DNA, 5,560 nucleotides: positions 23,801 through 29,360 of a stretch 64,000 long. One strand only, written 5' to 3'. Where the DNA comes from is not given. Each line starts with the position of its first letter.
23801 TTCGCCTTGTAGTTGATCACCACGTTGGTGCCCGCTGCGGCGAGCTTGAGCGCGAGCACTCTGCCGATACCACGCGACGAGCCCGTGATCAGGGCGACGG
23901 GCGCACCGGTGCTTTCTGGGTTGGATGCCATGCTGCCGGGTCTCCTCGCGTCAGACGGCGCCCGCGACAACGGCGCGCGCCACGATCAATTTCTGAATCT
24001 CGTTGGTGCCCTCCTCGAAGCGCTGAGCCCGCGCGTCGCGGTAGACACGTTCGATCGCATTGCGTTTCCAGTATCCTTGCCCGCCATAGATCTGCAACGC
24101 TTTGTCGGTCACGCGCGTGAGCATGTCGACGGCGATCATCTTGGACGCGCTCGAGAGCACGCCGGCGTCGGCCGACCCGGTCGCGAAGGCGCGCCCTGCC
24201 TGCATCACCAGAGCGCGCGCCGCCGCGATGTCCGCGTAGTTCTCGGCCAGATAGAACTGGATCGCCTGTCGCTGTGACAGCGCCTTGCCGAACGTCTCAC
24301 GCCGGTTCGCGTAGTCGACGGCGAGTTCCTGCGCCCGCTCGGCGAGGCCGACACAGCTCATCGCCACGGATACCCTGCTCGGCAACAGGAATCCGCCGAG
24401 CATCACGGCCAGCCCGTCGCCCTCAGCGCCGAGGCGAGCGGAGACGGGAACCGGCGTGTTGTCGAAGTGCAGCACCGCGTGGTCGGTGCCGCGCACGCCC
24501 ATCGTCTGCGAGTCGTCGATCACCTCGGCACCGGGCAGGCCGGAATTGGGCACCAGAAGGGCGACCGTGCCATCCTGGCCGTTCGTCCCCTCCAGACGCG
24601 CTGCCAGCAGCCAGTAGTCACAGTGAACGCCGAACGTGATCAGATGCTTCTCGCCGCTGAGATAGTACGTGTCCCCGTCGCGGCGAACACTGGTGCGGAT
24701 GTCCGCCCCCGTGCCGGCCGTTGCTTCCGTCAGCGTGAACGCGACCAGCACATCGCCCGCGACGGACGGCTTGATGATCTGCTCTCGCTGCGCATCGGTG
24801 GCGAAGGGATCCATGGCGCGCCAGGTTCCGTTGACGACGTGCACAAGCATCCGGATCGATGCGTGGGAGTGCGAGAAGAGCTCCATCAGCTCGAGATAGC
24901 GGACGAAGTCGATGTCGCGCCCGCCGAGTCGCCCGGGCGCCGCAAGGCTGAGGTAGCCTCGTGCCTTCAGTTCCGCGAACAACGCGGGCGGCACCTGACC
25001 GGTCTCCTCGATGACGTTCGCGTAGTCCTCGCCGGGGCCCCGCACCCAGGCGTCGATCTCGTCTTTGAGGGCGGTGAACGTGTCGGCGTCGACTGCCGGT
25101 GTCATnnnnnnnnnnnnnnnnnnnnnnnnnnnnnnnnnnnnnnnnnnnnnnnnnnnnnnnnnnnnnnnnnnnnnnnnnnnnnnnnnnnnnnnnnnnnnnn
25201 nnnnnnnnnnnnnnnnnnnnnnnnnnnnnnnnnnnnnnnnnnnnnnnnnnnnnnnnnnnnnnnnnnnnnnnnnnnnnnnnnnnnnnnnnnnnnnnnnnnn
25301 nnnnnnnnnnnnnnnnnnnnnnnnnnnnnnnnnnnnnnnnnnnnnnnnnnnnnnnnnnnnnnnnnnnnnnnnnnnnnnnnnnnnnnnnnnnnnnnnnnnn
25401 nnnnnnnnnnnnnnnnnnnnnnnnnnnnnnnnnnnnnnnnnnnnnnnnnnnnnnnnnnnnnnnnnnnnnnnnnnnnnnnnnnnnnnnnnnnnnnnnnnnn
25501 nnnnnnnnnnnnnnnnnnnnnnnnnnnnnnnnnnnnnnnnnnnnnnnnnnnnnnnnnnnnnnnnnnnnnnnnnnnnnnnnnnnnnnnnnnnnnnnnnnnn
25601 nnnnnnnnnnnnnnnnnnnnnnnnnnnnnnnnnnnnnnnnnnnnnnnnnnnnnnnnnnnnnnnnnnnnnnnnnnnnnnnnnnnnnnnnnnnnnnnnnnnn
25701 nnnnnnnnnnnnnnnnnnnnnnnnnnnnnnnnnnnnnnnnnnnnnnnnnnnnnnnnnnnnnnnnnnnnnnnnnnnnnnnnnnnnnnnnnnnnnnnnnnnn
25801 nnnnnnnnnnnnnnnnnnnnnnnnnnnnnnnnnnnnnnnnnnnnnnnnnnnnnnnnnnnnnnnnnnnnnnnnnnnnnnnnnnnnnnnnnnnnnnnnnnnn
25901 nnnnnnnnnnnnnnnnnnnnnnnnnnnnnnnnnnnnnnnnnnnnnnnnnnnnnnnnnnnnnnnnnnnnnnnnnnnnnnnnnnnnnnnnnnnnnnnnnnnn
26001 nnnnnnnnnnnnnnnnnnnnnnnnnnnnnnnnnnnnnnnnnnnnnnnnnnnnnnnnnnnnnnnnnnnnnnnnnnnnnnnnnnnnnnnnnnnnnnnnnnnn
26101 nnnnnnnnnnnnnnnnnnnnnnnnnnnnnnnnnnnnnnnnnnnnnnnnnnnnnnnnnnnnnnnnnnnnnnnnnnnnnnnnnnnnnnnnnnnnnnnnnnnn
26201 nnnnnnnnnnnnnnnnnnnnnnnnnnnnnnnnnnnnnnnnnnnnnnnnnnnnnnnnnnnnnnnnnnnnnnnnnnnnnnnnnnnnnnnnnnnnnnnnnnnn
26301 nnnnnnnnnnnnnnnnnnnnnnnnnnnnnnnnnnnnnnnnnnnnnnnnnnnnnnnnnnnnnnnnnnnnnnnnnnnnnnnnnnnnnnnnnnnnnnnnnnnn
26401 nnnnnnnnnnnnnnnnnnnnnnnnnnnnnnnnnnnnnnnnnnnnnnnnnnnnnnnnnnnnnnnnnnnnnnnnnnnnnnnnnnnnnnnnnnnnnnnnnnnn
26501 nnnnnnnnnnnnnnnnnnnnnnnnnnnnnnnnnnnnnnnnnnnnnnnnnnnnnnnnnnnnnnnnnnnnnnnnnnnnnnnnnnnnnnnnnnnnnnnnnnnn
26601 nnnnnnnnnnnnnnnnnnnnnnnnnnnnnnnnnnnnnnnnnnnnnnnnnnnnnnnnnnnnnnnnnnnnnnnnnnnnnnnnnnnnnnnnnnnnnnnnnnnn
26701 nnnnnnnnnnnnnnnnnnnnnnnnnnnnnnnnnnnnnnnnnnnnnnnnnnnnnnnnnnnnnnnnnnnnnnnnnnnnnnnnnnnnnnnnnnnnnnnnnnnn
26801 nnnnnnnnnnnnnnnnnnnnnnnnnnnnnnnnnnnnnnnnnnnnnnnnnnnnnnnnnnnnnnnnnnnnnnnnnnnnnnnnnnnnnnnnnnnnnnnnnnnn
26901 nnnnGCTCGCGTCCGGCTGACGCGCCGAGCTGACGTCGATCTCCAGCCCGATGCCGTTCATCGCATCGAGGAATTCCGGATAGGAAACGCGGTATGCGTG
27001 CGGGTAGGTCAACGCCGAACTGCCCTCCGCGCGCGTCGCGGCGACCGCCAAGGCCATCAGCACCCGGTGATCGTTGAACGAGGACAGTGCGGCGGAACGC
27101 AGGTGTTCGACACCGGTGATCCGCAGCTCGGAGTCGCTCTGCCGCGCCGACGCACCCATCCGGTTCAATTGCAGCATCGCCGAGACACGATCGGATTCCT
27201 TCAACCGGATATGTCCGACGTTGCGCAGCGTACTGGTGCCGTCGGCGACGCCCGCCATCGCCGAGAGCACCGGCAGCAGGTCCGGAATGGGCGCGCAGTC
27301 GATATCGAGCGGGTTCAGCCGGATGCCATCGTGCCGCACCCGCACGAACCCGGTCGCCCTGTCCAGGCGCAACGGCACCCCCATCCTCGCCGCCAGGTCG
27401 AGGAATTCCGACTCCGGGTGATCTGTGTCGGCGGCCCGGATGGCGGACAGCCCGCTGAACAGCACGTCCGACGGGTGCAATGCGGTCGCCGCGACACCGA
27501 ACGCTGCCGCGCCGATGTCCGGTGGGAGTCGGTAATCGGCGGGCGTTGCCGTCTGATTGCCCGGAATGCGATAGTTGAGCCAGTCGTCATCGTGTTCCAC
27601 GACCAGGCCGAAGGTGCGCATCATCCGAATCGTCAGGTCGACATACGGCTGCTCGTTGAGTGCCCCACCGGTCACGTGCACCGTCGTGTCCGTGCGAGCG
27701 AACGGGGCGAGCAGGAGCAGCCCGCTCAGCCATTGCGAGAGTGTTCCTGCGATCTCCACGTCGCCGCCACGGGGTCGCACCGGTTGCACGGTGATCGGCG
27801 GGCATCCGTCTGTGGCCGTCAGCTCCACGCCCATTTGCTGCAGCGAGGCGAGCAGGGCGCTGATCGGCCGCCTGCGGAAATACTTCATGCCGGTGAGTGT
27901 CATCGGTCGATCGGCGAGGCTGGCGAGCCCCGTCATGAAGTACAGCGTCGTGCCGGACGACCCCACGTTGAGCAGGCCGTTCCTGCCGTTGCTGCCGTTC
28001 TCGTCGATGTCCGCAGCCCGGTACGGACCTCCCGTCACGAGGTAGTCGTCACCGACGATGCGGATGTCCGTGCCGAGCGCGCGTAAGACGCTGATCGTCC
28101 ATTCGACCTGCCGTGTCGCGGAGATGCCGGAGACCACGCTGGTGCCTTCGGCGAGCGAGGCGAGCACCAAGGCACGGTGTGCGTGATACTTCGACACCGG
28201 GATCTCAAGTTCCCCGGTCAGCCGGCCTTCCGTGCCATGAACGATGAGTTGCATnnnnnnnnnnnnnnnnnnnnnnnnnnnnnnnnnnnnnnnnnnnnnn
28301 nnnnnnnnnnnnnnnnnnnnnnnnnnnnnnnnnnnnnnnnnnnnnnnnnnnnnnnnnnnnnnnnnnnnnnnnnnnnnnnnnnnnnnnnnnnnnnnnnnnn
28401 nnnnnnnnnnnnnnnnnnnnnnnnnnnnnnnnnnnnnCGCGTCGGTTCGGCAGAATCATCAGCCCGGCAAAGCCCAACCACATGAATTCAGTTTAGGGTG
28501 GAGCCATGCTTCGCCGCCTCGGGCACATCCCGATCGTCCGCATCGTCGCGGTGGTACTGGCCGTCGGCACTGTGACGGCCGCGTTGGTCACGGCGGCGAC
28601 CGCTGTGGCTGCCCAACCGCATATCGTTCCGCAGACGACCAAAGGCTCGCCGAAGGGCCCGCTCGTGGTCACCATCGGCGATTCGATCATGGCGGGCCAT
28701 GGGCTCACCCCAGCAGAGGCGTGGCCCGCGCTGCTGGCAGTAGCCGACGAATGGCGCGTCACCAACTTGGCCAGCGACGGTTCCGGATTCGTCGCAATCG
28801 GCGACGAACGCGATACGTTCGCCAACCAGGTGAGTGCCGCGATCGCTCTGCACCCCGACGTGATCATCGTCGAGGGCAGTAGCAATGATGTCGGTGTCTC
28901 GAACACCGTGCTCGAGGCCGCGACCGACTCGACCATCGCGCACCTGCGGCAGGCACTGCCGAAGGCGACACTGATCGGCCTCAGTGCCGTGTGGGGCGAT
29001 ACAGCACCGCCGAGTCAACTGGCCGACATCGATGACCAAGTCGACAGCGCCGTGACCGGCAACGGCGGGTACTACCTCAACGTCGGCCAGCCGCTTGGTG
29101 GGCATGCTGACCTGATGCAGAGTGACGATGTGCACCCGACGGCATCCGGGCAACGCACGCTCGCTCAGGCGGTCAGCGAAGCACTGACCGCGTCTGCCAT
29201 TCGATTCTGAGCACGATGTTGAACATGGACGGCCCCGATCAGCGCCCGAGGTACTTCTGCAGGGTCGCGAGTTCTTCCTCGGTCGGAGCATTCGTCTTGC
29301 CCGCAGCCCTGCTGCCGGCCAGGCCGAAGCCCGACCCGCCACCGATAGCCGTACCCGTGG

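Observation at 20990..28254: Stand-alone cyclohexanecarboxyl-CoA operon without a PKS: probable omega-cyclohexyl fatty acid primer pathway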

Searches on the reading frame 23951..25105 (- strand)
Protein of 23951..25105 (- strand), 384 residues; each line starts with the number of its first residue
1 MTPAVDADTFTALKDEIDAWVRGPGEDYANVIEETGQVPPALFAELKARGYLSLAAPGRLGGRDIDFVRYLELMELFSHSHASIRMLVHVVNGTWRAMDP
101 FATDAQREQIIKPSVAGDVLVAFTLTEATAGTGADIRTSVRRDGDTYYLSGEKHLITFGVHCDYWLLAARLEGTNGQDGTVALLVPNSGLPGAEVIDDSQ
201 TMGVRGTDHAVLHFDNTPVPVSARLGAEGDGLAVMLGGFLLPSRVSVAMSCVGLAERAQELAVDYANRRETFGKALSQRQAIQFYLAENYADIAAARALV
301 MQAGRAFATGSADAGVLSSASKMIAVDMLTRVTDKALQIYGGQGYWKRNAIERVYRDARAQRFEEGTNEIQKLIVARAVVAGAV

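Call 3: search_protein_families(library=pfam, proteins=[window:23951-25105:-])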
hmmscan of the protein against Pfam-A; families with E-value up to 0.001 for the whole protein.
window:23951-25105:- (384 aa): 5 families
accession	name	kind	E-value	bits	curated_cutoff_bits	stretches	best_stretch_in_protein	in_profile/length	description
PF00441.29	Acyl-CoA_dh_1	-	5.6e-39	134.1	22.4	1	229-379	1-149/150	Acyl-CoA dehydrogenase, C-terminal domain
PF08028.16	Acyl-CoA_dh_2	-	3.7e-17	63.3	22.7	1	247-361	3-126/134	Acyl-CoA dehydrogenase, C-terminal domain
PF02770.24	Acyl-CoA_dh_M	-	1.7e-15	57.4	33.3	1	122-216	1-96/97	Acyl-CoA dehydrogenase, middle domain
PF02771.21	Acyl-CoA_dh_N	-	2.2e-11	44.5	22.9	1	11-117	5-112/113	Acyl-CoA dehydrogenase, N-terminal domain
PF22924.1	ACOX_C_alpha1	-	1.4e-06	28.7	27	1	263-379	49-168/169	Acyl-CoA oxidase, C-alpha1 domain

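Call 4: search_protein_families(library=ncbifam, proteins=[window:23951-25105:-])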
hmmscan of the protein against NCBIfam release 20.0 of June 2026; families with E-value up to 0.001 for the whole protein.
window:23951-25105:- (384 aa): 22 families
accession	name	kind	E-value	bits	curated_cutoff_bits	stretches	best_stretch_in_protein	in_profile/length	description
NF042972.1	AcrlCoAredClosAcrC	equivalog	2.3e-61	207.6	640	1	13-380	12-377/378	acryloyl-CoA reductase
NF042439.1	SulpropCoADesulf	equivalog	9.2e-51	172.7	600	1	30-380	17-371/379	3-sulfinopropanoyl-CoA desulfinase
NF043006.1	CyhCrbnylCoADH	equivalog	2.7e-49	168.2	650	1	28-380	26-376/380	cyclohexane-1-carbonyl-CoA dehydrogenase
NF058590.1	AcCoDHFadEBacil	equivalog_domain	5.8e-44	150.6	600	2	49-307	65-320/586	acyl-CoA dehydrogenase FadE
NF008997.0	PRK12341.1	equivalog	1.6e-42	145.9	537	1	25-380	25-377/382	acyl-CoA dehydrogenase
NF045552.1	GlutCoADH_Des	equivalog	1.9e-39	136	470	1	49-377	49-377/387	glutaryl-CoA dehydrogenase Acd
NF045652.1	ProlPCPDhRedW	equivalog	2.2e-38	132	650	1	49-379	43-373/376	L-prolyl-[peptidyl-carrier protein] dehydrogenase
NF053553.1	prodigi_MBC_PigA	equivalog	5.3e-34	118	500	1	97-378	99-378/381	prodigiosin MBC biosynthesis dehydrogenase PigA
NF002885.1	PRK03354.1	equivalog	9.5e-33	113.7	540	1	26-380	26-374/378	crotonobetainyl-CoA dehydrogenase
TIGR03207.1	cyc_hxne_CoA_dh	equivalog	5.7e-32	110.9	575.35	1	50-378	45-370/372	cyclohexanecarboxyl-CoA dehydrogenase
NF049984.1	Rv1679_FadE16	equivalog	2.5e-30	106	600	1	28-367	15-353/371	Rv1679 family acyl-CoA dehydrogenase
NF052270.1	Staph_DH_FadE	equivalog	2.1e-23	82.7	600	1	83-380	101-394/400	acyl-CoA dehydrogenase FadE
NF037942.1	ac_ACP_DH_MbtN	equivalog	1.4e-16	60.3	700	1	68-378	57-364/376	mycobactin biosynthesis acyl-ACP dehydrogenase MbtN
TIGR03203.1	pimD_small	equivalog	1.3e-14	54.2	652.7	1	32-351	32-348/378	pimeloyl-CoA dehydrogenase small subunit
TIGR04022.1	sulfur_SfnB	equivalog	7.3e-14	51.4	430.9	1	37-360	33-361/391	SfnB family sulfur acquisition oxidoreductase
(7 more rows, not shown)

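Call 88: search_solved_structures(query=window:23951-25105:-, max_evalue=1e-40)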
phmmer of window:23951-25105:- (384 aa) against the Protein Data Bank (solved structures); distinct sequences matched with E-value up to 1e-40: 14.
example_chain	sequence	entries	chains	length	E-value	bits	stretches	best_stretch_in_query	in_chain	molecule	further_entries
4u83_A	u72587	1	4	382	5e-55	190.3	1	38-378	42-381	Acyl-CoA dehydrogenase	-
5lnx_A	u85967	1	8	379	1.2e-50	175.9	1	28-382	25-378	Acyl-CoA dehydrogenase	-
4n5f_A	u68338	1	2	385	3.7e-49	171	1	35-378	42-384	Putative acyl-CoA dehydrogenase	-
2dvl_A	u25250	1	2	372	2.2e-48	168.5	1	44-379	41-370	Acyl-CoA dehydrogenase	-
5ol2_C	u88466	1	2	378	8.5e-48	166.6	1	22-376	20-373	Acyl-CoA dehydrogenase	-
3pfd_A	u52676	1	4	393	7.5e-47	163.4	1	11-380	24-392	Acyl-CoA dehydrogenase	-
3nf4_A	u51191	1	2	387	8.7e-46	159.9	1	35-379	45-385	acyl-CoA dehydrogenase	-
4m9a_A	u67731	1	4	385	4.6e-44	154.3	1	36-378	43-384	Acyl-CoA dehydrogenase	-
1buc_A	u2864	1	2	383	3.7e-42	148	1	66-379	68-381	BUTYRYL-COA DEHYDROGENASE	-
4l1f_A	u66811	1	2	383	5e-42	147.6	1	45-380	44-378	Acyl-CoA dehydrogenase domain protein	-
1ukw_A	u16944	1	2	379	1.9e-41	145.7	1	32-381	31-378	acyl-CoA dehydrogenase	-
6fah_C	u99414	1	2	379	2.1e-41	145.5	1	30-377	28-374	Caffeyl-CoA reductase-Etf complex subunit CarC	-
7y0a_A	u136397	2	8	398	2.4e-41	145.3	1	37-377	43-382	Short-chain specific acyl-CoA dehydrogenase, mitochondrial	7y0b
8sgs_A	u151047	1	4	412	2.7e-41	145.2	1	37-377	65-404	Short-chain specific acyl-CoA dehydrogenase, mitochondrial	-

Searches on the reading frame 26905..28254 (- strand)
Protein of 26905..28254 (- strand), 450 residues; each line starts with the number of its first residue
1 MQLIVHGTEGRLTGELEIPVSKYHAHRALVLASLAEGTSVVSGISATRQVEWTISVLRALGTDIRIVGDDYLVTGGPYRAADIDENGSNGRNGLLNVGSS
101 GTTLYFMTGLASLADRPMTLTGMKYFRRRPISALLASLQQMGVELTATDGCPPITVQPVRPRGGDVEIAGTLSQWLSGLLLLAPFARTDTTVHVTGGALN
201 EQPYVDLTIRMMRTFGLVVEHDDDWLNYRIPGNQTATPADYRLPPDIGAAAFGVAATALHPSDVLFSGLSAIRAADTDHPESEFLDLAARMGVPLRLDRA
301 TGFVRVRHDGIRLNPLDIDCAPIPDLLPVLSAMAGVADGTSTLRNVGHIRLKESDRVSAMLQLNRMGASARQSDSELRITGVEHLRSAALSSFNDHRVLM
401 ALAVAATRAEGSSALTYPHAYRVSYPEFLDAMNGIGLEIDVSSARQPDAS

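Call 58: search_solved_structures(query=window:26905-28254:-, show_alignments=2, max_evalue=1e-20)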
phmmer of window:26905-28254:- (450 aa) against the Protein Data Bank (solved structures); distinct sequences matched with E-value up to 1e-20: 39.
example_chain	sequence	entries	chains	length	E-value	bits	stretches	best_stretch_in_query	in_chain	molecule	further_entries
7tm4_A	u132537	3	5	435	2.5e-49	171.4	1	10-432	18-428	3-phosphoshikimate 1-carboxyvinyltransferase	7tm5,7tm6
8umj_A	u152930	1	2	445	1.5e-48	168.9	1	11-433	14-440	3-phosphoshikimate 1-carboxyvinyltransferase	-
8umn_A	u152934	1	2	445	2e-48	168.5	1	11-433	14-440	3-phosphoshikimate 1-carboxyvinyltransferase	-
8umm_A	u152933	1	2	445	2.8e-48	168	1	11-433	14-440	3-phosphoshikimate 1-carboxyvinyltransferase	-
8uml_A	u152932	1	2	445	3.4e-48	167.7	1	11-433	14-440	3-phosphoshikimate 1-carboxyvinyltransferase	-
8umk_A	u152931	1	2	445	4.7e-48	167.3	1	11-433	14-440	3-phosphoshikimate 1-carboxyvinyltransferase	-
2qfq_A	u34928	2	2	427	5.6e-48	167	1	10-431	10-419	3-phosphoshikimate 1-carboxyvinyltransferase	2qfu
2qfs_A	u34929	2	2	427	1.1e-47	166.1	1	10-431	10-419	3-phosphoshikimate 1-carboxyvinyltransferase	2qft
1g6s_A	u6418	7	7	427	2e-47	165.2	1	10-431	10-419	EPSP SYNTHASE | 3-phosphoshikimate 1-carboxyvinyltransferase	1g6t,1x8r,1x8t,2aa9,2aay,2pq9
7pxy_A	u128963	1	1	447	3.5e-47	164.4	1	11-433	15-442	3-phosphoshikimate 1-carboxyvinyltransferase, chloroplastic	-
3fk0_A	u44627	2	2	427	6.8e-47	163.4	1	10-431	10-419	3-phosphoshikimate 1-carboxyvinyltransferase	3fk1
3fjx_A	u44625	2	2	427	1.3e-46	162.6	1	10-431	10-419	3-phosphoshikimate 1-carboxyvinyltransferase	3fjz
1mi4_A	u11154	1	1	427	1.3e-46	162.5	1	10-431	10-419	5-enolpyruvylshikimate-3-phosphate synthase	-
1eps_A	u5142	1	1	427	1.3e-46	162.5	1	10-431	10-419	5-ENOL-PYRUVYL-3-PHOSPHATE SYNTHASE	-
1q36_A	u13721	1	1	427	2.6e-46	161.5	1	10-431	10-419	3-phosphoshikimate 1-carboxyvinyltransferase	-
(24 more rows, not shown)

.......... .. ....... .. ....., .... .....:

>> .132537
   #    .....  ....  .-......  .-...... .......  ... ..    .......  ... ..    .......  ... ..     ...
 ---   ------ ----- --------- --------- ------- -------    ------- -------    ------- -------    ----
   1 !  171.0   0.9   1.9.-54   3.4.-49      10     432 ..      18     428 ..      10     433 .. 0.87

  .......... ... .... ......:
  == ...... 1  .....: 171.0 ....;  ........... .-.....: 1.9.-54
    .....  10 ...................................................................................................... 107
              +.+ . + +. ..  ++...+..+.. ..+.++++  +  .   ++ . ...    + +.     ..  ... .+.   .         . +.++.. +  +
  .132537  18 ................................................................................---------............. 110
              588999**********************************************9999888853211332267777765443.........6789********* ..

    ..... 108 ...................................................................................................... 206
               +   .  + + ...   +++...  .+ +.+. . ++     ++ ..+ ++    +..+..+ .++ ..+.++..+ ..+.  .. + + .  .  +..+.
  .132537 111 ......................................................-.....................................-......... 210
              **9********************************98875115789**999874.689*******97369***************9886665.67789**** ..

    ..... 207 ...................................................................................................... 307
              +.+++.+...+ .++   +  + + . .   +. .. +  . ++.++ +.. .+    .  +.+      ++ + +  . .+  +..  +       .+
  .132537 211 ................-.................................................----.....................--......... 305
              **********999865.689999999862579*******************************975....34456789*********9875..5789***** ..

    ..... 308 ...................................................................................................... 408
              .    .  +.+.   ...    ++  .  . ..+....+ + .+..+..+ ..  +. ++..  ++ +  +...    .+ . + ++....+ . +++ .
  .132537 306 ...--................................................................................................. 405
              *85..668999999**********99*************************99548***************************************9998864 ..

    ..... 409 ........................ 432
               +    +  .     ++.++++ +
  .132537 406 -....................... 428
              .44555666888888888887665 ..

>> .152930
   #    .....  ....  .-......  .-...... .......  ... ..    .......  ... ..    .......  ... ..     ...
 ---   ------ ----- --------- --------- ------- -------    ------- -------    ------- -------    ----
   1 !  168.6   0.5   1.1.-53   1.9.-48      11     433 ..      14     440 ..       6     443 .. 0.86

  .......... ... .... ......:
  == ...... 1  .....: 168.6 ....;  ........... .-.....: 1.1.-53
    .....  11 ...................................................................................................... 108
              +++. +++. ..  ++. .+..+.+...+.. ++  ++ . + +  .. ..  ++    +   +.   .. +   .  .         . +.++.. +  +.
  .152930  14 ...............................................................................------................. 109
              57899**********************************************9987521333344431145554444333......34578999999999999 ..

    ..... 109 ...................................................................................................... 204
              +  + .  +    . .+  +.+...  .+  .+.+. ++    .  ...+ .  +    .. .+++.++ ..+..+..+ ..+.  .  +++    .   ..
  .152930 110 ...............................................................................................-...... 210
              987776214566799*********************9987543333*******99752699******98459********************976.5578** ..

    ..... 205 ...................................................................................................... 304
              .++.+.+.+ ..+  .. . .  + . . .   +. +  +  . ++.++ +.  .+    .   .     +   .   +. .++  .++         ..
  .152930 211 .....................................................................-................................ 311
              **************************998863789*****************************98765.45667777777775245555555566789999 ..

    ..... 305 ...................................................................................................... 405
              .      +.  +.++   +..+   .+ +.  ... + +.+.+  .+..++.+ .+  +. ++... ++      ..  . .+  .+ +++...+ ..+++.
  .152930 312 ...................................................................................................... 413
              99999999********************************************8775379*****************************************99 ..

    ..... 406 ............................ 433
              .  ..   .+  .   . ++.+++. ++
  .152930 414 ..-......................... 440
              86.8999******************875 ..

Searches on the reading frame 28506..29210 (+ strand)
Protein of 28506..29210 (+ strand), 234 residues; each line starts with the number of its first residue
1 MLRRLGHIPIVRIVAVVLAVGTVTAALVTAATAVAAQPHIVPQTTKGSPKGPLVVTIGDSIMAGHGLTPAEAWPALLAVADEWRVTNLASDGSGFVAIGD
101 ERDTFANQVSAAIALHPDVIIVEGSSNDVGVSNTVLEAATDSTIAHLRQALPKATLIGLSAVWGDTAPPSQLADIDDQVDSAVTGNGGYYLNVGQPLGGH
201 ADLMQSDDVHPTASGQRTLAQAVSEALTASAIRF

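Call 26: search_protein_families(library=pfam, proteins=[window:28506-29210:+], max_evalue=0.01)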
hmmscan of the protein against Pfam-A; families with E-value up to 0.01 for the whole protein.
window:28506-29210:+ (234 aa): 3 families
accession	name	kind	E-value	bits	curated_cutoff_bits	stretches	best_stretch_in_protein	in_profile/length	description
PF13472.12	Lipase_GDSL_2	-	1.5e-16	61.8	32.9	1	57-217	2-177/178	GDSL-like Lipase/Acylhydrolase family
PF00657.28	Lipase_GDSL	-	3.6e-08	34.3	23.6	1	54-222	1-207/208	GDSL-like Lipase/Acylhydrolase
PF04311.20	DUF459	-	1.5e-05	24.9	27.2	0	183-224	154-195/197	Protein of unknown function (DUF459)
